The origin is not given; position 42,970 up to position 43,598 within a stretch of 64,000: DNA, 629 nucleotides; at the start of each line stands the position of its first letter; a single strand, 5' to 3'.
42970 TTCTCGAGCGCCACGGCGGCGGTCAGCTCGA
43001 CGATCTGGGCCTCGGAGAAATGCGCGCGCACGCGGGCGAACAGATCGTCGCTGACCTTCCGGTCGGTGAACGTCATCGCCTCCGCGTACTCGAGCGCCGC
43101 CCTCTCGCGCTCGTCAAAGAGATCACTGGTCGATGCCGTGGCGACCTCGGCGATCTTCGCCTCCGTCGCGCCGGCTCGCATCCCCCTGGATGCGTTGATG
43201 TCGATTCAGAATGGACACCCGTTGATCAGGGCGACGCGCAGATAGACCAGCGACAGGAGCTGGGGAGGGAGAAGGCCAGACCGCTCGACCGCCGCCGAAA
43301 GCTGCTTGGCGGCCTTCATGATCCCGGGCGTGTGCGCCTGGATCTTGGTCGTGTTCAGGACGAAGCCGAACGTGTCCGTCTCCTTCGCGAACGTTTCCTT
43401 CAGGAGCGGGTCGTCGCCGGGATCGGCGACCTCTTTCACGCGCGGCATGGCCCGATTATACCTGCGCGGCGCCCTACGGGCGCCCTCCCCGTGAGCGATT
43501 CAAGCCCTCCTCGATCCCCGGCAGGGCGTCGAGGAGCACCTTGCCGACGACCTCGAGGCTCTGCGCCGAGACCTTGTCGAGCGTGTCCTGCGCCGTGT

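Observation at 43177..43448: In-frame UGA at the CxxC position of an AhpD/CMD-family gene, followed by a hairpin 11 nt downstream: candidate selenoprotein plus SECIS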

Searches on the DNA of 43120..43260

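Call 64: search_rna_families(source=window, start=43120, end=43260, threshold=evalue, max_evalue=10, show_alignments=2)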
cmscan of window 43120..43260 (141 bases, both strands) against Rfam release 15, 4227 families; matches with E-value up to 10: 1.
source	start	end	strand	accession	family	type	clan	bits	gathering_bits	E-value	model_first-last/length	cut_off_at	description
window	43130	43179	+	RF03314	mir-1908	Gene; miRNA;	-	18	82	1.6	1-73/73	no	mir-1908 microRNA precursor family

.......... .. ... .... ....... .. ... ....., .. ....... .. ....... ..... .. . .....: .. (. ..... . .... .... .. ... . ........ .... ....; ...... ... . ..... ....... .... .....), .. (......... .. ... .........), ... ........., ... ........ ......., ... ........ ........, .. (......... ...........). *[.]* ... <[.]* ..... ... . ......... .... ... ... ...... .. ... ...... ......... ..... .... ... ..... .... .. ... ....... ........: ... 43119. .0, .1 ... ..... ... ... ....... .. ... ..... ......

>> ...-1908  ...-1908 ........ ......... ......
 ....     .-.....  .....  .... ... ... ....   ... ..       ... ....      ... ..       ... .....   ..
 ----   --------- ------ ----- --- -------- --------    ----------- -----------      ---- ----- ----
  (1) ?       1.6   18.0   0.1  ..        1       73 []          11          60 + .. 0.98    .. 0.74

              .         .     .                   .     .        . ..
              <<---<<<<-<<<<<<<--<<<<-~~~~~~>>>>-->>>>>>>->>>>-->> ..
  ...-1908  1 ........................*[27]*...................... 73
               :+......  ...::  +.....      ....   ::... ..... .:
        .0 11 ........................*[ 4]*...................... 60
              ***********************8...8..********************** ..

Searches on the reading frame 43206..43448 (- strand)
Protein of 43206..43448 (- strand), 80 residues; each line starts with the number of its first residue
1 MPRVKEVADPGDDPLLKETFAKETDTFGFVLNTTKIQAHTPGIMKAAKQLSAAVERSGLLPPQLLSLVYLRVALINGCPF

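Call 14: find_encoding_contigs(protein=window:43206-43448:-, flank=10000, max_places=3)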
Protein window:43206-43448:- (80 aa): 23 contigs read that carry it; 3 places shown.
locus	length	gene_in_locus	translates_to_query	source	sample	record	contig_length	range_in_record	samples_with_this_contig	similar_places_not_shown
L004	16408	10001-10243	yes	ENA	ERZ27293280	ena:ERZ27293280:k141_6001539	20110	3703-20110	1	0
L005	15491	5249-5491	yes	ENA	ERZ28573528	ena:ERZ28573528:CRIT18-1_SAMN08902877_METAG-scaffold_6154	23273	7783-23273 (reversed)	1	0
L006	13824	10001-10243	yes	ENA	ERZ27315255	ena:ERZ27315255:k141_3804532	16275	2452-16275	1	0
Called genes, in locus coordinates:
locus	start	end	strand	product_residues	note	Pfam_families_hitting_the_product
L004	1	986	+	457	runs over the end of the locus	PF00120:Gln-synt_C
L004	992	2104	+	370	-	PF00266:Aminotran_5, PF01053:Cys_Met_Meta_PP (weak)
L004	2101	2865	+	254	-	PF00106:adh_short, PF08659:KR, PF23441:SDR (weak), PF13561:adh_short_C2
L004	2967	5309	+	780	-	PF01266:DAO, PF16350:FAO_M, PF01571:GCV_T, PF08669:GCV_T_C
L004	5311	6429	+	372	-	PF01053:Cys_Met_Meta_PP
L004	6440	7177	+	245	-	PF00106:adh_short, PF01370:Epimerase (weak), PF08659:KR, PF13561:adh_short_C2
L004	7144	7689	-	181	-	PF00293:NUDIX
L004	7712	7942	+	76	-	-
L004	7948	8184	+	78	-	-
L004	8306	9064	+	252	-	PF02353:CMAS (faint), PF13489:Methyltransf_23, PF01135:PCMT, PF01209:Ubie_methyltran, PF08241:Methyltransf_11, PF08242:Methyltransf_12, PF13649:Methyltransf_25, PF13847:Methyltransf_31, +1 more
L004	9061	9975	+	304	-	PF04389:Peptidase_M28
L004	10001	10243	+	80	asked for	-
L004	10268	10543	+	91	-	-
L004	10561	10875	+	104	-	PF00574:CLP_protease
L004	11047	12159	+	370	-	PF07690:MFS_1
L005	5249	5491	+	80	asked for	-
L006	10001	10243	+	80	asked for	-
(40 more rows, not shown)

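Call 42: list_cluster_members(proteins=[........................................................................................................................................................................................, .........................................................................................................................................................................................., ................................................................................, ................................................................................, P0067, P0080, P0008, window:43209-43448:-])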
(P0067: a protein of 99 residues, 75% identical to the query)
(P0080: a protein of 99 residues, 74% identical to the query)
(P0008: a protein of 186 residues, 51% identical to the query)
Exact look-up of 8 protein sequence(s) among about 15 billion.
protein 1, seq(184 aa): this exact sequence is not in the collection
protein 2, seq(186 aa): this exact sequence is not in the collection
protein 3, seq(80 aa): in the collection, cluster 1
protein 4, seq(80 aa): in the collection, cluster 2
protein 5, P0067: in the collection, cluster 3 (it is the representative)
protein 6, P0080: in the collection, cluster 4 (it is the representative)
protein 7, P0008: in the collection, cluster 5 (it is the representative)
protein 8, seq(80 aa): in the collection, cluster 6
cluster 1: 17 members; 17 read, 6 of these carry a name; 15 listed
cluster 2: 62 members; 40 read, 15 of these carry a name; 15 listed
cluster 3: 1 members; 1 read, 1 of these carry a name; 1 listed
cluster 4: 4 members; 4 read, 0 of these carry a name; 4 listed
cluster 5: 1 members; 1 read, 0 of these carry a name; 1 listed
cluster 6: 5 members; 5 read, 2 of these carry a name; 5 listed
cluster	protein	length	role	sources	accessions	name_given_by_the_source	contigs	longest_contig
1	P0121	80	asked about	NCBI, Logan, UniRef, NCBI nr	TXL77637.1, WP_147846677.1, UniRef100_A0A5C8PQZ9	carboxymuconolactone decarboxylase family protein [Vineibacter terrae] | Carboxymuconolactone decarboxylase family protein n=1 Tax=Vineibacter terrae ...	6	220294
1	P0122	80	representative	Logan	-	-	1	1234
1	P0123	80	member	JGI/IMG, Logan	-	alkylhydroperoxidase family enzyme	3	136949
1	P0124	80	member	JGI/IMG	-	alkylhydroperoxidase family enzyme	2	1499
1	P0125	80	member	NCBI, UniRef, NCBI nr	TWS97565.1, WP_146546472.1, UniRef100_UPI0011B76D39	carboxymuconolactone decarboxylase family protein [Reyranella sp. CPCC 100927] | carboxymuconolactone decarboxylase family protein n=1 Tax=Reyranella sp. CPCC 100927 ...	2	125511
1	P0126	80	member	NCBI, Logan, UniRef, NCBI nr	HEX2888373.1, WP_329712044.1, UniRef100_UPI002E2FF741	hypothetical protein [Vineibacter terrae] | hypothetical protein n=1 Tax=Vineibacter terrae TaxID=2586908 RepID=UPI002E2FF741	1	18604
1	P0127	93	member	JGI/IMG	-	alkylhydroperoxidase family enzyme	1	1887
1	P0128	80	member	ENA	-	-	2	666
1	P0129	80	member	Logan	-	-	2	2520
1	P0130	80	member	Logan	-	-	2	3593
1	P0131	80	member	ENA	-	-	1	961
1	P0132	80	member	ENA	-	-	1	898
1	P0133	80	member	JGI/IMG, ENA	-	-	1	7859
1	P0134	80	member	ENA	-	-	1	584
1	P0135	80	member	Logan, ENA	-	-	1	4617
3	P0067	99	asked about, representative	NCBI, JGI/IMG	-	alkylhydroperoxidase family enzyme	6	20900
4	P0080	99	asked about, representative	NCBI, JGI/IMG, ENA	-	-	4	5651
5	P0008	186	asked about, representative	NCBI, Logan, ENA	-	-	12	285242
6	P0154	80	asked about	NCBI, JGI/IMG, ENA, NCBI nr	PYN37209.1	MAG: hypothetical protein DME01_05865 [Candidatus Rokuibacteriota bacterium] | MAG: hypothetical protein DME01_05865 [Candidatus Rokubacteria bacterium]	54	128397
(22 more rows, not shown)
